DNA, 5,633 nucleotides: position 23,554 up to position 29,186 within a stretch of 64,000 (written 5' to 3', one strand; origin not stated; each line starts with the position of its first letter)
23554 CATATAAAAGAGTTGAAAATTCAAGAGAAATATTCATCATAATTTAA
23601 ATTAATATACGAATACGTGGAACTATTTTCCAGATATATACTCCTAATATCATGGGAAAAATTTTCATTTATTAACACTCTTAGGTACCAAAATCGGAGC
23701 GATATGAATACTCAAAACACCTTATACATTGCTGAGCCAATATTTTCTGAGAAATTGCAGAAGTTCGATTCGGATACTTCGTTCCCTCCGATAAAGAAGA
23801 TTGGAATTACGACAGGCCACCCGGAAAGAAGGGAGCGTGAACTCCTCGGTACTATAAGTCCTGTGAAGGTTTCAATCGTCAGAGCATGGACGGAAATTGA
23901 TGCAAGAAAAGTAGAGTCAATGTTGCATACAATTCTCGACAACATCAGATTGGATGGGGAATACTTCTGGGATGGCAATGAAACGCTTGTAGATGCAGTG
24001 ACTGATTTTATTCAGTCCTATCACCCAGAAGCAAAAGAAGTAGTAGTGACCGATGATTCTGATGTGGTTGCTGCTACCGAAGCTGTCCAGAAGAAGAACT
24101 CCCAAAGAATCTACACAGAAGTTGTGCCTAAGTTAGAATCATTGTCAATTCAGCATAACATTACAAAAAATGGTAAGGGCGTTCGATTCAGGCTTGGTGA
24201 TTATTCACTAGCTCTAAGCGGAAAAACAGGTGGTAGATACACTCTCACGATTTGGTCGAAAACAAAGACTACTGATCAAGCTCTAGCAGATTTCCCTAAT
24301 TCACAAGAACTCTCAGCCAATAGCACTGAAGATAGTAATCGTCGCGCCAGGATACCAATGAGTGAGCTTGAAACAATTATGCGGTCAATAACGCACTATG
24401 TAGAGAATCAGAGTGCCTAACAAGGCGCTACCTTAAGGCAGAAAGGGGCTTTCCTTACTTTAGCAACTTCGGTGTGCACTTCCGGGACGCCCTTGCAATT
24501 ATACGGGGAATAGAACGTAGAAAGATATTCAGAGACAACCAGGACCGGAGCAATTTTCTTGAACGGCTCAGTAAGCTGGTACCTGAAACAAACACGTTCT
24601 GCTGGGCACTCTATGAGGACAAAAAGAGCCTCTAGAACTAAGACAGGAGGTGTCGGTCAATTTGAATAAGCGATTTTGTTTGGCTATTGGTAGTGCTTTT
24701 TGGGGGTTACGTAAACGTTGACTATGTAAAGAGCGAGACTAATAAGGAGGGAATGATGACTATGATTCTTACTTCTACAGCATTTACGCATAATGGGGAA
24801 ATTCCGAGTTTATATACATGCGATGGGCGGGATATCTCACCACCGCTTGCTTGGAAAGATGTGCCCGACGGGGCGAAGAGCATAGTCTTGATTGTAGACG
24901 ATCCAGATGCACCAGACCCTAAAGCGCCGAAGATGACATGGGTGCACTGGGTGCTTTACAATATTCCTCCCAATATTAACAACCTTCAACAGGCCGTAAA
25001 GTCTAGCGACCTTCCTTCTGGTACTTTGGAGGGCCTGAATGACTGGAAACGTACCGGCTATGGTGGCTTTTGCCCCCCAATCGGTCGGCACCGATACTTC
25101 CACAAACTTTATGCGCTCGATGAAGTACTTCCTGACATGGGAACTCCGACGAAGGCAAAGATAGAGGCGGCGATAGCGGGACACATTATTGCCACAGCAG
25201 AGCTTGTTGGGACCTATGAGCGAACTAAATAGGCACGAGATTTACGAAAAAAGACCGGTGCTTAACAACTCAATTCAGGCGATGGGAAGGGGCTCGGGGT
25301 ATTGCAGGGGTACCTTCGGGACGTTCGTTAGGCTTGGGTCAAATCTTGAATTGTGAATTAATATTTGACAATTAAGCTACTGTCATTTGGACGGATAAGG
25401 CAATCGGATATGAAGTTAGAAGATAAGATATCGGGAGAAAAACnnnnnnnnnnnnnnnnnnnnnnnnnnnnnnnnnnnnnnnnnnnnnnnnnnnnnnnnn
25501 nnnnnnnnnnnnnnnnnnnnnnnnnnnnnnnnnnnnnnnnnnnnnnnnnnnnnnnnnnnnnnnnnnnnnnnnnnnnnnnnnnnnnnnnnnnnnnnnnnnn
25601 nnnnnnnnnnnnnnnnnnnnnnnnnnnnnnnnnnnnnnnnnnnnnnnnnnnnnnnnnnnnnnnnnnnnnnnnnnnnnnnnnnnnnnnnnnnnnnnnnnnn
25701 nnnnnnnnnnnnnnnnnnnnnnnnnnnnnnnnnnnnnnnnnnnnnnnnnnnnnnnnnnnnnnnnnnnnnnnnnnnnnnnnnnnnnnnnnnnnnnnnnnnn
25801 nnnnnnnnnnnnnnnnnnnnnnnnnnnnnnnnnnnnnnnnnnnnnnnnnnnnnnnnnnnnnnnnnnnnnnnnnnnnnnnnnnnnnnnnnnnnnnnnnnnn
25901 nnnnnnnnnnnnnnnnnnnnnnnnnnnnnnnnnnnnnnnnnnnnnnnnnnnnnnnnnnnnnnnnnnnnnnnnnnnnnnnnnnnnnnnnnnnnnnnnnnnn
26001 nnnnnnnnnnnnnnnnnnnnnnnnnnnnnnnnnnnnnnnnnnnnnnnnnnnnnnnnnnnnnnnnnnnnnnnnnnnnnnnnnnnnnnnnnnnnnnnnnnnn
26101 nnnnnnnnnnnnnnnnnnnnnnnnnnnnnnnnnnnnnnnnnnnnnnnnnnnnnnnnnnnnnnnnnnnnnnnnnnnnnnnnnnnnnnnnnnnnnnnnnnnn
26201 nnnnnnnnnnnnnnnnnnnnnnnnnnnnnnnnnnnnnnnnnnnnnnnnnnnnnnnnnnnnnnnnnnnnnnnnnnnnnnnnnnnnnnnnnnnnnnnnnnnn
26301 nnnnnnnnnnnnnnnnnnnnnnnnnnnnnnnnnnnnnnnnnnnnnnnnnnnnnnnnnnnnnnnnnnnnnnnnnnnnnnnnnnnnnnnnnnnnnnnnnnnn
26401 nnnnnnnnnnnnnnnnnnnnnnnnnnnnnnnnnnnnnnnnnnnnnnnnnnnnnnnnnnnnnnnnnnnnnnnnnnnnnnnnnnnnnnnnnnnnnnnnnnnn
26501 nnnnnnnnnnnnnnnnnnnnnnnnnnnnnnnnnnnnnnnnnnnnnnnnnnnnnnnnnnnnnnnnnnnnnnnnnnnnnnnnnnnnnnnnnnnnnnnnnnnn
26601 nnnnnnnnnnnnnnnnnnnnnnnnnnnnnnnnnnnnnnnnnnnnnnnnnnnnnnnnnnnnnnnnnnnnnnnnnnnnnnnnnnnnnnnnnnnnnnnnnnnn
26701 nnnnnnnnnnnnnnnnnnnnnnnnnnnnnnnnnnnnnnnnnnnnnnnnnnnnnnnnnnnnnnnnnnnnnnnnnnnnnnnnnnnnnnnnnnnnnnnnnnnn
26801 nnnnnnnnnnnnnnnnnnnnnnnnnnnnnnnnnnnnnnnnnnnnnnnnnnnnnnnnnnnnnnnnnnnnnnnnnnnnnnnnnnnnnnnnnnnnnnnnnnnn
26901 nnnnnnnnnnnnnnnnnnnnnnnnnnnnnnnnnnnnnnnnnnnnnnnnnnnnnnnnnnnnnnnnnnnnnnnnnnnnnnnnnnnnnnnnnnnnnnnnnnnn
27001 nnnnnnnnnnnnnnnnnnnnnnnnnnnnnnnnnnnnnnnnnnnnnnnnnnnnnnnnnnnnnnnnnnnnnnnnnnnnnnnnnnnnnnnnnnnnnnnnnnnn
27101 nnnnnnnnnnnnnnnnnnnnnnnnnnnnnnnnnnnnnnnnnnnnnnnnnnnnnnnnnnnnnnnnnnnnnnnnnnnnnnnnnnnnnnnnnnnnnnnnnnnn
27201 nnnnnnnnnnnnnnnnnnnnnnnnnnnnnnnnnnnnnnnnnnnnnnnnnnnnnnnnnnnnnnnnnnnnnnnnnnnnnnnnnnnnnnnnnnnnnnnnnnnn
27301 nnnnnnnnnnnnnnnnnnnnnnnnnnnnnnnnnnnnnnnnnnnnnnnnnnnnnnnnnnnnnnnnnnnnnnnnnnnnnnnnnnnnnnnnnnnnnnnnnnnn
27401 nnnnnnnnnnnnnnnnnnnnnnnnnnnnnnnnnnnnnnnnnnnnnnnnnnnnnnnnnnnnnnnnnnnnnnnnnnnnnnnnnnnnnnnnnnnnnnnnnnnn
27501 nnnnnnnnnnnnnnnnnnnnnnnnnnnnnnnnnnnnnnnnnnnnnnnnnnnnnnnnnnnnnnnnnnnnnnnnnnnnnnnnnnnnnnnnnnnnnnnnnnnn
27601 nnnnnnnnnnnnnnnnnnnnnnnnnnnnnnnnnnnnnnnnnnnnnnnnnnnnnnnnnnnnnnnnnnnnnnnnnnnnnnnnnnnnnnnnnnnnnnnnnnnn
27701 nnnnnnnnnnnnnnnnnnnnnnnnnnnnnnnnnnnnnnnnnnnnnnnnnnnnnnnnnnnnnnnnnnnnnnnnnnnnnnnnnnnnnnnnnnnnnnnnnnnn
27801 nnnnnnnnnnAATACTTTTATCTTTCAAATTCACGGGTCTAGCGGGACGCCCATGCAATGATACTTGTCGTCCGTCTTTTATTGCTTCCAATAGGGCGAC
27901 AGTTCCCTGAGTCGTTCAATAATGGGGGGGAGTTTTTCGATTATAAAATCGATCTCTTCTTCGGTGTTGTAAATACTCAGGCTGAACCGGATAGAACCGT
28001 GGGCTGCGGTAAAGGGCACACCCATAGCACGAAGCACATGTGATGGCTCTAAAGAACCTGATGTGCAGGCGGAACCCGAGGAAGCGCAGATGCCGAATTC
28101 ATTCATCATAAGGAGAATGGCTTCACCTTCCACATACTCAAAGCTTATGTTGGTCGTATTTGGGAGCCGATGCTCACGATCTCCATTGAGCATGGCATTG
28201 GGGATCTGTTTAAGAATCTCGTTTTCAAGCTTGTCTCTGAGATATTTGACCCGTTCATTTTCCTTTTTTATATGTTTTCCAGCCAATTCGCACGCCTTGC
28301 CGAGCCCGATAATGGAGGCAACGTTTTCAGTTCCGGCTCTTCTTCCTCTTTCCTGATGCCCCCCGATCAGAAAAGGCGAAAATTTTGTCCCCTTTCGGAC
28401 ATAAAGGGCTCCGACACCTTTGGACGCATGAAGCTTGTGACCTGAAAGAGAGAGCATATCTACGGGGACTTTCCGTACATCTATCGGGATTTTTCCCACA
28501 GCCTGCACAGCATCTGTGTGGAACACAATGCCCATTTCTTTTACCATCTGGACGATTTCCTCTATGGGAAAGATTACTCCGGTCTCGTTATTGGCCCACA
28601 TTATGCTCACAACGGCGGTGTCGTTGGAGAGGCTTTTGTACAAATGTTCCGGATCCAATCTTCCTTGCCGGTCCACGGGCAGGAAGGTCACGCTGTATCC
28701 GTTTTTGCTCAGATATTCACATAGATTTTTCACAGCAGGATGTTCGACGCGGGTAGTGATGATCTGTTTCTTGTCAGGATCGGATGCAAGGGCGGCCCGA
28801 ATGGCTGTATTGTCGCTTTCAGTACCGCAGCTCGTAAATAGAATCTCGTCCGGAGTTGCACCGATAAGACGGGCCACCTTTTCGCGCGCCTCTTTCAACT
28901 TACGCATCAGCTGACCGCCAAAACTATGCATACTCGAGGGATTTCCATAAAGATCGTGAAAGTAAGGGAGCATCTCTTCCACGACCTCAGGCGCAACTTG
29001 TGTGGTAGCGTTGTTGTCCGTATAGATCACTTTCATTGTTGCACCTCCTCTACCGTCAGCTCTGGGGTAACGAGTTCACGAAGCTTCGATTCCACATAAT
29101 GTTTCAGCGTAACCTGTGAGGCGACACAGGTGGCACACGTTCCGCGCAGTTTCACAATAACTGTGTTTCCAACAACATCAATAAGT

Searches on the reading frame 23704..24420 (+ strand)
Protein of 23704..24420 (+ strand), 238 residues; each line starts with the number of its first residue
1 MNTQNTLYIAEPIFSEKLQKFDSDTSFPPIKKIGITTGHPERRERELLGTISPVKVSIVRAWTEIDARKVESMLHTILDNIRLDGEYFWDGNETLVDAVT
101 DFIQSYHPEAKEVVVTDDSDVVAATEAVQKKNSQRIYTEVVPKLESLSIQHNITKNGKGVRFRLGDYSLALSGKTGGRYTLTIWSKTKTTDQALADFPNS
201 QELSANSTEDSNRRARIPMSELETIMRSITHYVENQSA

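Call 8: search_protein_families(library=pfam, proteins=[window:23704-24420:+], max_evalue=0.1)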
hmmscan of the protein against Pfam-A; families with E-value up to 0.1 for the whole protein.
window:23704-24420:+ (238 aa): 3 families
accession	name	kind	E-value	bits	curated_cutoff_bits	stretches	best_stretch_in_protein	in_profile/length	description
PF13455.12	MUG113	-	3.5e-08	34.4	22.3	1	32-88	2-59/73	Meiotically up-regulated gene 113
PF10544.15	T5orf172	-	1.3e-06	29.2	20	1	30-101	15-98/101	T5orf172 domain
PF23153.1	Aip3p_Bud6_N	-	0.052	14.3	27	0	180-235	17-72/109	Aip3p/Bud6 N-terminal domain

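Call 19: find_encoding_contigs(protein=window:23704-24420:+, flank=10000, max_places=10)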
Protein window:23704-24420:+ (238 aa): 1 contig read that carries it; 1 place shown.
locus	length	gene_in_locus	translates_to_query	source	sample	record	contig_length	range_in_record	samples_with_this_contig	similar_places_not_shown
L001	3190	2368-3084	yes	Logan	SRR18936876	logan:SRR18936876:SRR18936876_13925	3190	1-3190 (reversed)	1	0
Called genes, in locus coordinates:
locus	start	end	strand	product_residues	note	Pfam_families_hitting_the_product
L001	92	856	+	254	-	PF17411:SmaI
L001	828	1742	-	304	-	PF01555:N6_N4_Mtase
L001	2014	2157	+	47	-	-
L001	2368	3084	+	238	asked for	PF10544:T5orf172 (weak), PF13455:MUG113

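Call 30: search_protein_families(library=ncbifam, proteins=[window:23704-24420:+], max_evalue=0.01)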
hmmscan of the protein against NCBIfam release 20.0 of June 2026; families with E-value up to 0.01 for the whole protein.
window:23704-24420:+ (238 aa): 0 families

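Call 52: find_homologous_proteins(query=window:23704-24420:+, max_evalue=0.00001)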
Query window:23704-24420:+ (238 aa): 278 proteins with E <= 0.00001 among 635 candidates; the best 120 are listed.
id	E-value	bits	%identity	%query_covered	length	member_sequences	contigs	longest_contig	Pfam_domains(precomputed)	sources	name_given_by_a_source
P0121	5.7e-140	482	92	100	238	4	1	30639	PF10544.16,PF13455.13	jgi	-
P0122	1.5e-136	471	89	100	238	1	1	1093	PF10544.16,PF13455.13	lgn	-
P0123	5.1e-134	463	89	99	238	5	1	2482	PF10544.16,PF13455.13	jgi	-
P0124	2.8e-130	451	84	100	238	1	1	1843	PF10544.16,PF13455.13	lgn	-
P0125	3.7e-128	444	83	100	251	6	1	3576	PF10544.16,PF13455.13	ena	-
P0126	1.9e-127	441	81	100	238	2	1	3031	PF10544.16,PF13455.13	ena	-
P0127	2.1e-127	441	83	99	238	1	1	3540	PF10544.16,PF13455.13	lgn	-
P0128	2.2e-127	441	82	100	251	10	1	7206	PF10544.16,PF13455.13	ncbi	-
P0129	1.2e-125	436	83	99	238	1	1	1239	PF10544.16,PF13455.13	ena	-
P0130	4.1e-125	434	82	100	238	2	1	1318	PF10544.16,PF13455.13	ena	-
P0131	1.1e-124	432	81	100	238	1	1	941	PF10544.16,PF13455.13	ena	-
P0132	1.1e-124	432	79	100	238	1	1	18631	PF10544.16,PF13455.13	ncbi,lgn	-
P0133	1.9e-124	432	80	100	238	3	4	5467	PF10544.16,PF13455.13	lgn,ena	-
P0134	9.7e-124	429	81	100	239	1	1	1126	PF10544.16,PF13455.13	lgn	-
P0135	8.0e-123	426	79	98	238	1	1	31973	PF10544.16,PF13455.13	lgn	-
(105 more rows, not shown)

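Call 53: find_encoding_contigs(protein=P0121, flank=10000, max_places=4)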
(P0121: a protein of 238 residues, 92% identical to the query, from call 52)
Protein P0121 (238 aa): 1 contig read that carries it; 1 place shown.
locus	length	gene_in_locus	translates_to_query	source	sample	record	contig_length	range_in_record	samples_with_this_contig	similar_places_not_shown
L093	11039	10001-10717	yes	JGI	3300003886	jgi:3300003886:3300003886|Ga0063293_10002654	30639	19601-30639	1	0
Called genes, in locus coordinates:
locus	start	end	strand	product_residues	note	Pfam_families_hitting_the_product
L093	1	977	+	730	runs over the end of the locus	PF21088:MS_channel_1st (weak), PF00924:MS_channel_2nd, PF21082:MS_channel_3rd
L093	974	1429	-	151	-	PF05099:TerB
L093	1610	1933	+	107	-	-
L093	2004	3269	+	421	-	PF02321:OEP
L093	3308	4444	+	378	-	PF25973:BSH_CzcB, PF25954:Beta-barrel_RND_2, PF25975:CzcB_C, PF25989:YknX_C (weak)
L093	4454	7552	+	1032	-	PF00873:ACR_tran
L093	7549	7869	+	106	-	PF00543:P-II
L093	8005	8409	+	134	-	-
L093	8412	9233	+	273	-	PF13557:Phenol_MetA_deg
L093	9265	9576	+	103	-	PF00403:HMA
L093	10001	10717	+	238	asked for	PF10544:T5orf172 (weak), PF13455:MUG113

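Call 73: search_protein_families(library=padloc, proteins=[window:23704-24420:+], max_evalue=0.001)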
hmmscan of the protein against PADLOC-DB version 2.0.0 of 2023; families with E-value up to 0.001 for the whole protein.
window:23704-24420:+ (238 aa): 1 family
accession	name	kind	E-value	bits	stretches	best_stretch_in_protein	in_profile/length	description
PDLC05041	PDC-S57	-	7e-08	30.3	1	26-134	15-127/212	-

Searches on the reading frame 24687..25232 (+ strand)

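Call 8: search_protein_families(library=pfam, proteins=[window:24687-25232:+], max_evalue=0.1)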
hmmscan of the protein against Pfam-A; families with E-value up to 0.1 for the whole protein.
window:24687-25232:+ (181 aa): 1 family
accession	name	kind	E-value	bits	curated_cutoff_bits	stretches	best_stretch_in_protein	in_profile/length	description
PF01161.25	PBP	-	1.3e-43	149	24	1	39-177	2-135/135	Phosphatidylethanolamine-binding protein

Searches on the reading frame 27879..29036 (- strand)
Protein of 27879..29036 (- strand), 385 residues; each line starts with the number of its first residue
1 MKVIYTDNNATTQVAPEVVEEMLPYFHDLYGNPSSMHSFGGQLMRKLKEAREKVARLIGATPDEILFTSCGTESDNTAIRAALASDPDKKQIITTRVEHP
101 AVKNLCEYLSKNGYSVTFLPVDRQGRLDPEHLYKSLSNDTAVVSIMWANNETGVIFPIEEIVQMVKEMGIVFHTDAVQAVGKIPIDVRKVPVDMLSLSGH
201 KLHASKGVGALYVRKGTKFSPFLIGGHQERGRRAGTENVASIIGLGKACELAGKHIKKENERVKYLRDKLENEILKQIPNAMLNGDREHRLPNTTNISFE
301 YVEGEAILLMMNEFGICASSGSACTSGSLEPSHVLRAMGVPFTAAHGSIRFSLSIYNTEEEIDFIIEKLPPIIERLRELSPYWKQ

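Call 47: search_protein_families(library=pfam, proteins=[window:27879-29036:-], max_evalue=0.001)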
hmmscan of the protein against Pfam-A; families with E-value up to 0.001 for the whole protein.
window:27879-29036:- (385 aa): 4 families
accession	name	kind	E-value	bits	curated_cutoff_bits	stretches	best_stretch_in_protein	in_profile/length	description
PF00266.25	Aminotran_5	-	2.3e-94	316.8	21.5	1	4-363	1-369/371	Aminotransferase class-V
PF00155.27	Aminotran_1_2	-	4.2e-08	33.2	19.7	1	45-171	42-181/361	Aminotransferase class I and II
PF01212.27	Beta_elim_lyase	-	8.2e-07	29.1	27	1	48-271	35-231/288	Beta-eliminating lyase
PF01041.23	DegT_DnrJ_EryC1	-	1.6e-05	24.7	19.8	1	53-181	32-151/360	DegT/DnrJ/EryC1/StrS aminotransferase family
